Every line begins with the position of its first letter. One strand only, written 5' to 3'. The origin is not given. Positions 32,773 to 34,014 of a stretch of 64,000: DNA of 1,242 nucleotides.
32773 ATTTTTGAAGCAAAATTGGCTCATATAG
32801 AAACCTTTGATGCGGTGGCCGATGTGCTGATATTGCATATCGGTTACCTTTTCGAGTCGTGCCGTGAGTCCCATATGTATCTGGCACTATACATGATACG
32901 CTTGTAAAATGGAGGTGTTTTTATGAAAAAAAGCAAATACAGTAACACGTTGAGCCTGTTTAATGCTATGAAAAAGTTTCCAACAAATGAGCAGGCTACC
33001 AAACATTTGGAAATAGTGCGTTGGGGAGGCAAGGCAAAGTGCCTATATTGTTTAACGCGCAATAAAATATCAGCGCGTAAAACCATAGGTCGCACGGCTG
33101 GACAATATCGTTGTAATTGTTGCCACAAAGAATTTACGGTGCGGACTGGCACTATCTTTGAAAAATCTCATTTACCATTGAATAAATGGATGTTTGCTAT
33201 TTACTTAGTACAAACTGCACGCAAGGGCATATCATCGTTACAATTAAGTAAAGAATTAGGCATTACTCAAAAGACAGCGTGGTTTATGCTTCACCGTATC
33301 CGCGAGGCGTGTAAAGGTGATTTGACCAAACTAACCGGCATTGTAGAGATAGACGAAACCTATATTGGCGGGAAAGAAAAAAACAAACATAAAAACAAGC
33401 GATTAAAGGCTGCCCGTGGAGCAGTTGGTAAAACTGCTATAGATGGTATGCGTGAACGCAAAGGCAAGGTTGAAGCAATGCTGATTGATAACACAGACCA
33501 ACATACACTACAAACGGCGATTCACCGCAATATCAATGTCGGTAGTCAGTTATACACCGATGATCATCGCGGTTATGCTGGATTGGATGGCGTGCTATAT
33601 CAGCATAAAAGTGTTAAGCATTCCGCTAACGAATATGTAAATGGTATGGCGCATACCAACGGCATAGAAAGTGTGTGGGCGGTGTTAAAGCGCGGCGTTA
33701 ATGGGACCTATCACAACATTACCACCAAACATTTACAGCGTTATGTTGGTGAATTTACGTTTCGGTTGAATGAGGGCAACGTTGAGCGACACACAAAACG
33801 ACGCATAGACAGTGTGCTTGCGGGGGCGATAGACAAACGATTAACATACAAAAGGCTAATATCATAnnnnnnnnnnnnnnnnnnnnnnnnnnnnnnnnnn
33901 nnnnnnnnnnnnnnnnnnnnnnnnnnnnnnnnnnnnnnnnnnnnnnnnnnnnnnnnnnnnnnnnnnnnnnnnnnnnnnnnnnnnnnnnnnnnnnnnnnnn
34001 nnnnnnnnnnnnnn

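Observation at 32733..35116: IS1595-family transposase translationally coupled to a DPPY methyltransferase and a 156-aa ORF (passenger cassette)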

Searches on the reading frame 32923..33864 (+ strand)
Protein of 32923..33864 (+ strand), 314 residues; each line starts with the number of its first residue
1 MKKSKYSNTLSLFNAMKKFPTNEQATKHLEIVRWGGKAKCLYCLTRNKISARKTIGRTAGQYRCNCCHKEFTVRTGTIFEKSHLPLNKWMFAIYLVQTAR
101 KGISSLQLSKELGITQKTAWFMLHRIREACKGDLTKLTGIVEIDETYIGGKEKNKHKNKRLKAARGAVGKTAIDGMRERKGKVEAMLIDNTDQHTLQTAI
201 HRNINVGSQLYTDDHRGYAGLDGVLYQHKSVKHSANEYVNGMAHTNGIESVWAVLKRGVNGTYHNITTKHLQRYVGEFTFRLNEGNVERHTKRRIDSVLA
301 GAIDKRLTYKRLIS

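Call 3: search_protein_families(library=pfam, proteins=[window:32923-33864:+], max_evalue=1)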
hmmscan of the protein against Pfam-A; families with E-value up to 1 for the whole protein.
window:32923-33864:+ (314 aa): 4 families
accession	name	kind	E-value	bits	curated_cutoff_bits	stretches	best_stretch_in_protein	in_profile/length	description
PF12762.13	DDE_Tnp_IS1595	-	5.5e-42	143.8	27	1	136-283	1-153/153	ISXO2-like transposase domain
PF12760.12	Zn_ribbon_IS1595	-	4e-05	23.9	25.4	1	20-69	1-45/46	Transposase zinc-ribbon domain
PF04967.18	HTH_10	-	0.11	12.7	23.1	1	101-126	22-47/53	HTH DNA binding domain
PF08281.18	Sigma70_r4_2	-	0.12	12.5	25.7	1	102-130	26-54/54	Sigma-70, region 4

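Call 4: search_protein_families(library=ncbifam, proteins=[window:32923-33864:+], max_evalue=1)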
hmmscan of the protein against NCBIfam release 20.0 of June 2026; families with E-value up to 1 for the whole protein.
window:32923-33864:+ (314 aa): 1 family
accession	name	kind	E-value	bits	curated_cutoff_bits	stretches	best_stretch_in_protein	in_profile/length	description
NF033547.1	transpos_IS1595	equivalog_domain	6.4e-62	209.2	75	1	81-283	1-213/215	IS1595 family transposase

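Call 9: search_protein_families(library=padloc, proteins=[window:32923-33864:+], max_evalue=1)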
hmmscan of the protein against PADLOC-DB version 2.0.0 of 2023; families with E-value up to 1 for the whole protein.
window:32923-33864:+ (314 aa): 0 families

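Call 21: find_related_loci(query=window:32923-33864:+, collection=genome_contigs, flank=6000)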
Query window:32923-33864:+ (314 aa) in genome_contigs; peptide patterns used: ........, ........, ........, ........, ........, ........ (x = any residue, [..] = any of these).
600 stretches matched a pattern (row limit reached: there are more); 593 encode a relative of the query (tblastn E <= 1e-3); the best 80 are kept; 80 distinct loci.
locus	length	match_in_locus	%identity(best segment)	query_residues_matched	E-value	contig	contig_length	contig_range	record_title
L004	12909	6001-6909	58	7-314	5e-114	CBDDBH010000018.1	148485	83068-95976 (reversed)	MAG: Gammaproteobacteria bacterium isolate 61d1d6e5-7064-46a6-bc2b-d6b6240feebc genome assembly, contig: contig_18, whol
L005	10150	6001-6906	56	8-314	7e-114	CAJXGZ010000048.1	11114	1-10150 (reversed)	MAG TPA_asm: uncultured Rhodospirillales bacterium isolate SRR4028170_bin.18_MetaBAT_v2.12.1_MAG genome assembly, contig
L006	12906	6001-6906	55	8-314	2e-113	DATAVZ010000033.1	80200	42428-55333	MAG TPA_asm: Terracidiphilus sp. isolate SMAG_U5612 k141_1079765, whole genome shotgun sequence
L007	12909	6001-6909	59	7-314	3e-113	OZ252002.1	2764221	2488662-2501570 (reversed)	MAG: Gammaproteobacteria bacterium isolate d484a861-56e0-41a6-afea-df8291d130ef genome assembly, chromosome: 1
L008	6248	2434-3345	54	9-313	3e-109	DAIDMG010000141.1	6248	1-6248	MAG TPA_asm: Acidiphilium sp. isolate clean440 NODE_141_length_6248_cov_3.733755, whole genome shotgun sequence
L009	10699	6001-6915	54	8-312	9e-109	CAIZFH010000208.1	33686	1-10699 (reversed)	MAG: uncultured Granulicella sp. isolate AlinenLipids_bin-5984 genome assembly, contig: bin-5984:208/319, whole genome s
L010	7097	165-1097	55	8-314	5e-109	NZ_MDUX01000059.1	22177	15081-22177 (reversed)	Candidatus Dactylopiibacterium carminicum isolate END1 NODE_4567_length_22177_cov_14.0343_ID_9873, whole genome shotgun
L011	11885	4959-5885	54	9-314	8e-108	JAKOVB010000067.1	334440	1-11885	MAG: Pseudomonadota bacterium isolate JPNG_maxbin.031 k201_99232, whole genome shotgun sequence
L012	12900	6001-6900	56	9-313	3e-106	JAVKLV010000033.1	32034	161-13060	MAG: Methylotenera sp. isolate AaM_T189_3 k141_37211, whole genome shotgun sequence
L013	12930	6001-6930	53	9-314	6e-106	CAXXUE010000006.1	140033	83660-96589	MAG: uncultured Pseudodesulfovibrio sp. isolate a8b379bf-f1df-4415-be07-3a291d9257f6 genome assembly, contig: contig_6,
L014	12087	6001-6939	54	9-312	5e-106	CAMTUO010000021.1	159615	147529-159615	MAG: uncultured Gallionella sp. isolate G01_MAG_00005 genome assembly, contig: G01_MAG_00005_000000000006, whole genome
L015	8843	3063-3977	51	8-314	7e-105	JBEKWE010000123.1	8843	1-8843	MAG: Acidobacteriaceae bacterium isolate SPRUCE 620 SPRUCE_620_123, whole genome shotgun sequence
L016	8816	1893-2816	55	9-314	2e-104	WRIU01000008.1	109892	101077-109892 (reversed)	MAG: Betaproteobacteria bacterium isolate Nt197P3bin56 Ga0082212_10000140, whole genome shotgun sequence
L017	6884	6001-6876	55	9-299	4e-104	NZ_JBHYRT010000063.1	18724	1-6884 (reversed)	Comamonas odontotermitis strain Dant 3-8 DPE-2_scaffold63, whole genome shotgun sequence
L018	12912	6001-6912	52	7-314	9e-102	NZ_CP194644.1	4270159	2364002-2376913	Streptomyces sp. L7 chromosome, complete genome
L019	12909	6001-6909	53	9-314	7e-102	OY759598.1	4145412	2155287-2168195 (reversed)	MAG: Dehalococcoidia bacterium isolate 9e3974e8-1b76-4a2a-ace1-a6b9f67a3735 genome assembly, chromosome: 1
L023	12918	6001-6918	53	8-314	3e-96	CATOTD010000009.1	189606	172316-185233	MAG: uncultured Gammaproteobacteria bacterium isolate c9384745-b4ed-45cf-9858-4c0dbdcb8ef8 genome assembly, contig: cont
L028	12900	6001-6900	50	9-312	1e-93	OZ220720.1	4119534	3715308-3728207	MAG: Dehalococcoidia bacterium isolate c1ccb28d-03af-49da-9b48-84a9185dfe7a genome assembly, chromosome: 1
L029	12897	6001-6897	49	11-314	9e-90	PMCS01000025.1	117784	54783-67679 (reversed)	MAG: Candidatus Omnitrophota bacterium isolate fen_1318 73.20120700_E3M.124_contig_48990, whole genome shotgun sequence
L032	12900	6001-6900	49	11-313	3e-89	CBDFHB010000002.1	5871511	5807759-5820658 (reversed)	MAG: Candidatus Marinacidobacterales bacterium isolate 4f9178b5-c147-4fb2-a822-cd01c555588a genome assembly, contig: con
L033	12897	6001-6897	46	10-313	9e-85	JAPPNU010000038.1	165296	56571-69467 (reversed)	MAG: Gemmatimonadota bacterium isolate RHO3_bin_7 NODE_194_length_165296_cov_40.365327, whole genome shotgun sequence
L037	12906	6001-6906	55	8-314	4e-113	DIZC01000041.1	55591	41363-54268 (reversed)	MAG TPA_asm: Alphaproteobacteria bacterium UBA6038 UBA6038_contig_77, whole genome shotgun sequence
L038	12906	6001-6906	45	6-314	2e-82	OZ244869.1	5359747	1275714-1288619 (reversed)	MAG: uncultured Candidatus Binatia bacterium isolate 4a3a7036-e571-4a1a-a60d-b403d30aaf4e genome assembly, chromosome: 1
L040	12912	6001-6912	48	11-314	9e-82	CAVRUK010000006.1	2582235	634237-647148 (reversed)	MAG: uncultured delta proteobacterium isolate MFD02248.bin.1.51 genome assembly, contig: contig_9513, whole genome shotg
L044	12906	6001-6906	44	6-314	5e-81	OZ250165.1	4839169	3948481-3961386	MAG: Longimicrobiales bacterium isolate 36211dbd-b4a1-46f7-a7f4-81aaf8368965 genome assembly, chromosome: 1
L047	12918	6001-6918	44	10-314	3e-79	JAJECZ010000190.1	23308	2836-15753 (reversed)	MAG: Alphaproteobacteria bacterium isolate jk18xAbins.48 k141_632018, whole genome shotgun sequence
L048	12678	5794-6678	46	19-314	2e-78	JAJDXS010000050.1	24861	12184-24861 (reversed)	MAG: Gemmatimonadetes bacterium isolate jk18x27bins.47 k141_31397, whole genome shotgun sequence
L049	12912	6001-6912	45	6-314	2e-78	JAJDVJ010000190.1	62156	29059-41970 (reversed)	MAG: Silicimonas sp. isolate jk18x22bins.35 k141_269008, whole genome shotgun sequence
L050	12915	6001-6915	45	10-312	7e-78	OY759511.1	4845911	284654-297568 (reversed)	MAG: Paracoccaceae bacterium isolate 3cb5c724-0b50-4723-9576-a9430697b530 genome assembly, chromosome: 1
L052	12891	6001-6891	44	10-312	1e-77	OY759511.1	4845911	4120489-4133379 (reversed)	MAG: Paracoccaceae bacterium isolate 3cb5c724-0b50-4723-9576-a9430697b530 genome assembly, chromosome: 1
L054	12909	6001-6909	43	6-314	3e-77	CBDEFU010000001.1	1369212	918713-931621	MAG: Amylibacter sp. isolate 8fdf54cd-9bc4-4e1a-92d3-db14765721ef genome assembly, contig: contig_1, whole genome shotgu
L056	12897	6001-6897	44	10-314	9e-77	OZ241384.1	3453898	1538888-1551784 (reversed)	MAG: Paracoccaceae bacterium isolate bdf71066-f628-4a4a-8f3d-f8669aac2b40 genome assembly, chromosome: 1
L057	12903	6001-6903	42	6-314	5e-77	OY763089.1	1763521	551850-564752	MAG: Dehalococcoidia bacterium isolate e66569de-989e-459c-8942-bbbb2819a0b0 genome assembly, chromosome: 1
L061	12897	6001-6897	43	6-313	2e-75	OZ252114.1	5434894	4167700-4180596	MAG: Acidobacteriota bacterium isolate 28223251-268b-4a32-9235-904b27f41ce0 genome assembly, chromosome: 1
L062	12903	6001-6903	44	10-314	4e-75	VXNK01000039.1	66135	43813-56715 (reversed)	MAG: Rhodospirillaceae bacterium isolate SB0661_bin_7 NODE_522_length_66135_cov_40.424198, whole genome shotgun sequence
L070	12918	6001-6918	43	2-314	2e-74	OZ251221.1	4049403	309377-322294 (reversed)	MAG: bacterium isolate 32a2cbb7-c6c8-45cd-829d-ddd1ef6a6eb2 genome assembly, chromosome: 1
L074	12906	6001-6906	41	6-312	5e-74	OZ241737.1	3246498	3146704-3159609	MAG: Paracoccaceae bacterium isolate 3a46951a-f5b3-4b3b-a1ef-edcb7c64fda5 genome assembly, chromosome: 1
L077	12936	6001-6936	42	6-314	1e-73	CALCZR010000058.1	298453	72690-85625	MAG TPA_asm: uncultured Candidatus Saccharibacteria bacterium isolate SRR6231146_bin.58_CONCOCT_v1.1_MAG genome assembly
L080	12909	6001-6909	42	10-314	2e-73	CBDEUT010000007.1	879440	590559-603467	MAG: Alphaproteobacteria bacterium isolate fc402c75-b288-4e17-89ce-89b0a21d97e0 genome assembly, contig: contig_7, whole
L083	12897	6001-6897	42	8-313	1e-72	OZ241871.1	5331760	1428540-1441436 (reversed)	MAG: Caldilineaceae bacterium isolate ea08df4b-e095-422e-90d1-681d82f9c982 genome assembly, chromosome: 1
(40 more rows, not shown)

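Call 31: list_cluster_members(proteins=[P0001, P0003, window:32923-33864:+])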
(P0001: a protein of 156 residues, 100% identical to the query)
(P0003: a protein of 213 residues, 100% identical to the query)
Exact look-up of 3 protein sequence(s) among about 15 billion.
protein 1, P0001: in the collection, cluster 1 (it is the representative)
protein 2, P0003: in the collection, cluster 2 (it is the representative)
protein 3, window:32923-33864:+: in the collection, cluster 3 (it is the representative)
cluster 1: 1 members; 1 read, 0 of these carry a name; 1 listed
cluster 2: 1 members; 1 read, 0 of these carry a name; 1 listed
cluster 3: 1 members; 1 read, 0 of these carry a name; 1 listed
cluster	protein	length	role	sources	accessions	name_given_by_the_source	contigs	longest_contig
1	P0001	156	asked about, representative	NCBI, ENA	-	-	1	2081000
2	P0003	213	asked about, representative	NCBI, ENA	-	-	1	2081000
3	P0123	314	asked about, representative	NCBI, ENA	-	-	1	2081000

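Call 58: search_protein_families(library=pfam, proteins=[L004:6944-7846:+, L005:6876-7940:+, L007:6861-7850:+, L008:3698-4315:+, L011:6112-7116:+, L012:6912-7973:+, L019:7807-9339:+, L029:6897-7709:+, L032:6903-7688:+, L040:6912-7724:+], max_evalue=0.001)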
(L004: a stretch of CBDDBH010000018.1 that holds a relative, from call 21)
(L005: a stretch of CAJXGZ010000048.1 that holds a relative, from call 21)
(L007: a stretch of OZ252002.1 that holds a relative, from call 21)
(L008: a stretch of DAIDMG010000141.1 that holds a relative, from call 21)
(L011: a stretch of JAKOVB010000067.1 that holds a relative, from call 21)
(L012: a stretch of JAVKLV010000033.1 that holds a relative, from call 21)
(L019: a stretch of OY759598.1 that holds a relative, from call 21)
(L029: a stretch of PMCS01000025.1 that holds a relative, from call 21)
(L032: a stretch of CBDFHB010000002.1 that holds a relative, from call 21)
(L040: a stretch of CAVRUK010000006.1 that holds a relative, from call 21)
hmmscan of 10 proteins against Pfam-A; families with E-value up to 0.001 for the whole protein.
L004:6944-7846:+ (301 aa): 1 family
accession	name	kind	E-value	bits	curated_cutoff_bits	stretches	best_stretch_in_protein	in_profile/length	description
PF00145.23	DNA_methylase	-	9.4e-66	222.9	22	1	1-291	1-309/324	C-5 cytosine-specific DNA methylase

L005:6876-7940:+ (355 aa): 1 family
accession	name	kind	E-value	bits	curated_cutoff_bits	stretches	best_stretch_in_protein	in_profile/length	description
PF01555.25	N6_N4_Mtase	-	9.2e-19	68.7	26.7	1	65-316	1-221/221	DNA methylase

L007:6861-7850:+ (330 aa): 0 families

L008:3698-4315:+ (206 aa): 1 family
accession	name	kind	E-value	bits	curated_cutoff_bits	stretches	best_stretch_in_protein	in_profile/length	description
PF01555.25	N6_N4_Mtase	-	7.5e-14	52.6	26.7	2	2-35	187-220/221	DNA methylase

L011:6112-7116:+ (335 aa): 1 family
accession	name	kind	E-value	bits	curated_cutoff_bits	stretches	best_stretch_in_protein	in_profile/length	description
PF13651.11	EcoRI_methylase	-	3e-117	392.2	26.4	1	2-334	32-345/345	Adenine-specific methyltransferase EcoRI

L012:6912-7973:+ (354 aa): 1 family
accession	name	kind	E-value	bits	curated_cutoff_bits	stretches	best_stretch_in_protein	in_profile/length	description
PF00145.23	DNA_methylase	-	6.1e-94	315.5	22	1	35-348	2-323/324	C-5 cytosine-specific DNA methylase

L019:7807-9339:+ (511 aa): 4 families
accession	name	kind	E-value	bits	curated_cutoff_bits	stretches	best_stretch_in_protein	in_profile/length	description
PF01555.25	N6_N4_Mtase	-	1.1e-41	143.6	26.7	1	49-403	1-219/221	DNA methylase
PF14279.12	HNH_5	-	1.8e-14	53.8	27.5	1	451-502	1-52/56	HNH endonuclease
PF01844.29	HNH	-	1.4e-13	51.1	21.4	1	451-496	1-47/47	HNH endonuclease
PF13395.12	HNH_4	-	1.7e-05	25.1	22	1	461-496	16-51/54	HNH endonuclease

L029:6897-7709:+ (271 aa): 2 families
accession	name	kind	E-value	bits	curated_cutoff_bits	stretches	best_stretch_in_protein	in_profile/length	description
PF01555.25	N6_N4_Mtase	-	1.1e-39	137.1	26.7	1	52-259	1-220/221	DNA methylase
PF01170.24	UPF0020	-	6.3e-05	23.2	22.3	0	218-262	26-69/197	RMKL-like, methyltransferase domain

L032:6903-7688:+ (262 aa): 5 families
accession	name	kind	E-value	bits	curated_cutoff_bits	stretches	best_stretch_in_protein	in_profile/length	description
PF01555.25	N6_N4_Mtase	-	1.7e-41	143.1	26.7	1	44-251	1-220/221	DNA methylase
PF13649.12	Methyltransf_25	-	0.00016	22.8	27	0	216-255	1-42/97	Methyltransferase domain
PF13847.12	Methyltransf_31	-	0.00027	21.1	27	0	211-254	2-48/145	Methyltransferase domain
PF01170.24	UPF0020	-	0.00062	20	22.3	0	211-238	27-54/197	RMKL-like, methyltransferase domain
PF02086.21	MethyltransfD12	-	0.0009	19.5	22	0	206-252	14-60/253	D12 class N6 adenine-specific DNA methyltransferase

L040:6912-7724:+ (271 aa): 1 family
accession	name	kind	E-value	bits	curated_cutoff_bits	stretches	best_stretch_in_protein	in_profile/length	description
PF01555.25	N6_N4_Mtase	-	5.7e-36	125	26.7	1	52-259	1-220/221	DNA methylase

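Call 59: search_protein_families(library=pfam, proteins=[L044:6924-8660:+, L049:6916-8601:+, L050:6906-8189:-, L052:7319-8572:-, L062:6906-7880:+, L070:6943-7872:+, L074:7243-8142:-, L037:7112-8152:+, L037:9028-10107:+, L056:7792-9054:+], max_evalue=0.001)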
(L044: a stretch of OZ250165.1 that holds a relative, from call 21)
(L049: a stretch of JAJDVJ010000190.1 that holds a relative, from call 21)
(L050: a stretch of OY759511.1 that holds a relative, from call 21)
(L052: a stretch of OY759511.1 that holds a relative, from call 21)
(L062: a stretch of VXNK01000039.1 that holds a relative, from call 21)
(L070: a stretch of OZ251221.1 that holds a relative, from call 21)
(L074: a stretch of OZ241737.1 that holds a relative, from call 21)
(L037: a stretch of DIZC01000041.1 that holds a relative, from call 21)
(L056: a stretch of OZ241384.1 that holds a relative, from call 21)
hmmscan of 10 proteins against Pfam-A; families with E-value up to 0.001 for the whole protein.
L044:6924-8660:+ (579 aa): 2 families
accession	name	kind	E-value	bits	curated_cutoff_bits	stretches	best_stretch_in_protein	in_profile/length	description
PF01555.25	N6_N4_Mtase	-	6.8e-40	137.8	26.7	1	42-407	1-219/221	DNA methylase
PF13847.12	Methyltransf_31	-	0.00026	21.1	27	0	369-405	3-42/145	Methyltransferase domain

L049:6916-8601:+ (562 aa): 3 families
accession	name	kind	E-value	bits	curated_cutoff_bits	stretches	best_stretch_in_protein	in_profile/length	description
PF01555.25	N6_N4_Mtase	-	2.6e-42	145.7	26.7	1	24-380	1-219/221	DNA methylase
PF04471.18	Mrr_cat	-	4.1e-05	24.1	21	1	431-507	29-99/115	Restriction endonuclease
PF22722.2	NA-iREase1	-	6.2e-05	23.4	27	1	430-509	19-92/106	NACHT-associated inactive Restriction Endonuclease 1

L050:6906-8189:- (428 aa): 4 families
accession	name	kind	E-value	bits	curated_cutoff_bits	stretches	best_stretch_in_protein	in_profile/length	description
PF01555.25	N6_N4_Mtase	-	3.3e-40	138.8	26.7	1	9-282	1-220/221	DNA methylase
PF01844.29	HNH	-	6.9e-10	39.4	21.4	1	346-391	1-46/47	HNH endonuclease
PF14279.12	HNH_5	-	5.5e-05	23.5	27.5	1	346-390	1-44/56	HNH endonuclease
PF02945.21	Endonuclease_7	-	8.3e-05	22.9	23.6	1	332-388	12-62/82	Recombination endonuclease VII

L052:7319-8572:- (418 aa): 4 families
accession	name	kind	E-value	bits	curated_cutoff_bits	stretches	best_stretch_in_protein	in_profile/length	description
PF01555.25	N6_N4_Mtase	-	4.8e-43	148.1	26.7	1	9-283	1-217/221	DNA methylase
PF01844.29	HNH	-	1.3e-09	38.5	21.4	1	354-399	1-46/47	HNH endonuclease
PF14279.12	HNH_5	-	1.8e-05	25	27.5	1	354-400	1-46/56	HNH endonuclease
PF02945.21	Endonuclease_7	-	0.00017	21.9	23.6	1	340-396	12-62/82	Recombination endonuclease VII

L062:6906-7880:+ (325 aa): 1 family
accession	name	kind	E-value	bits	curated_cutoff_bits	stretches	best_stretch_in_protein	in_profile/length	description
PF00145.23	DNA_methylase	-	1.3e-42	146.9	22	1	1-318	1-322/324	C-5 cytosine-specific DNA methylase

L070:6943-7872:+ (310 aa): 1 family
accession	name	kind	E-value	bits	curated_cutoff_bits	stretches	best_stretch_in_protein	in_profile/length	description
PF02086.21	MethyltransfD12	-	1.7e-61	208.6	22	1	51-288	1-249/253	D12 class N6 adenine-specific DNA methyltransferase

L074:7243-8142:- (300 aa): 5 families
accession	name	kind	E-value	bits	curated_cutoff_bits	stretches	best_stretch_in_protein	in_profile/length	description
PF01555.25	N6_N4_Mtase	-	3.1e-34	119.3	26.7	1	2-188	46-219/221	DNA methylase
PF01844.29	HNH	-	3.3e-14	53.2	21.4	1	235-280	1-47/47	HNH endonuclease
PF14279.12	HNH_5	-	2.7e-13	50.1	27.5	1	235-285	1-51/56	HNH endonuclease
PF13395.12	HNH_4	-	0.00015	22.1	22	1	243-280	15-51/54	HNH endonuclease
PF02945.21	Endonuclease_7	-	0.00028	21.2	23.6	1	221-280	12-66/82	Recombination endonuclease VII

L037:7112-8152:+ (347 aa): 0 families

L037:9028-10107:+ (360 aa): 1 family
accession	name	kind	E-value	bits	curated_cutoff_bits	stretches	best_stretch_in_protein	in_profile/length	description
PF01420.25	Methylase_S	-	1.9e-07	31.9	22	1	9-91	9-95/168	Type I restriction modification DNA specificity domain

L056:7792-9054:+ (421 aa): 3 families
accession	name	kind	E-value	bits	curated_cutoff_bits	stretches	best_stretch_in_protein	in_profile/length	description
PF03235.19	GmrSD_N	-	1.4e-21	77.9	33.2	1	95-215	13-198/199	GmrSD restriction endonuclease, N-terminal domain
PF01844.29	HNH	-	1.1e-07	32.3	21.4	1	375-420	3-46/47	HNH endonuclease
PF14279.12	HNH_5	-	0.00081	19.7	27.5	0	376-420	1-45/56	HNH endonuclease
